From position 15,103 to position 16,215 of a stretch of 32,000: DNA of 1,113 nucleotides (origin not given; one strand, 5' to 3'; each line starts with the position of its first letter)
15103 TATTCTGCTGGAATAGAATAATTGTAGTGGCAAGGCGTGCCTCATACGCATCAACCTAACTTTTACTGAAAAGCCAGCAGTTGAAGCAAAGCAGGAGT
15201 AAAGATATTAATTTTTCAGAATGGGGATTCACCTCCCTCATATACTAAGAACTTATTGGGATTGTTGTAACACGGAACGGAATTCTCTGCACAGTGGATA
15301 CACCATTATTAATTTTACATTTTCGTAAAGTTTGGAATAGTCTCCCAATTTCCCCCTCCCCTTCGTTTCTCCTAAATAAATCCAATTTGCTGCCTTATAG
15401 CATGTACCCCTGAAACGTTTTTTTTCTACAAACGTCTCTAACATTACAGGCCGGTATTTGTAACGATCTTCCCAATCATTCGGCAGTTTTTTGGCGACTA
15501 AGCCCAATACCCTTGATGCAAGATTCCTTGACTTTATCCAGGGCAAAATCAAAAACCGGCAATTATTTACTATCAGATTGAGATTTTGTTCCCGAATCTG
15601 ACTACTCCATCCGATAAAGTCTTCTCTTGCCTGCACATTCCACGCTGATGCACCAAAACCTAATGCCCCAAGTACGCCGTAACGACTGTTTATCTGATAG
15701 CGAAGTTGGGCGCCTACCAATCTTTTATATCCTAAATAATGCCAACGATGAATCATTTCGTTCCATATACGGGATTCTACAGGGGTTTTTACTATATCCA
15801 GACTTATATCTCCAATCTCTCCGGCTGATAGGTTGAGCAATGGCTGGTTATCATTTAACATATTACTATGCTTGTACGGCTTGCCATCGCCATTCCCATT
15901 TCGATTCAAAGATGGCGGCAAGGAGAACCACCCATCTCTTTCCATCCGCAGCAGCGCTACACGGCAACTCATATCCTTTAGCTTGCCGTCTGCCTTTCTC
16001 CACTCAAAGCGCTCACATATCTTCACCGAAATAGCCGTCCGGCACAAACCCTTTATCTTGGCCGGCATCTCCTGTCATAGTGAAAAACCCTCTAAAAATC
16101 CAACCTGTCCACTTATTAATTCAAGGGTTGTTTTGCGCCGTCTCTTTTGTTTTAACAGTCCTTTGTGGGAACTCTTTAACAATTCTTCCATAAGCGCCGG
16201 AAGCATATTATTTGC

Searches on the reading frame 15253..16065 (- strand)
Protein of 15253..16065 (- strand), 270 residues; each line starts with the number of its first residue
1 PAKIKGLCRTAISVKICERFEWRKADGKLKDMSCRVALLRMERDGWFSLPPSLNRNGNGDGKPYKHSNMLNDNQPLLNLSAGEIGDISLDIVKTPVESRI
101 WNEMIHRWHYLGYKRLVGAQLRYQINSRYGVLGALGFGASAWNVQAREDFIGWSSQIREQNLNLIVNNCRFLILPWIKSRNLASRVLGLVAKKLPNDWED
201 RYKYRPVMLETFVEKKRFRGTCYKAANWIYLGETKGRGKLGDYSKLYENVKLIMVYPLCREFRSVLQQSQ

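Call 70: search_protein_families(library=padloc, proteins=[window:15253-16065:-], max_evalue=0.001)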
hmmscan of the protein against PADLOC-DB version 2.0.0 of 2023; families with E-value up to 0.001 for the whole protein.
window:15253-16065:- (270 aa): 1 family
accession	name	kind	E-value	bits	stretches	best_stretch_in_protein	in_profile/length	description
PDLC00002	DruA1|DruA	-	0.00068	16.8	1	117-165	122-172/407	DUF4338 domain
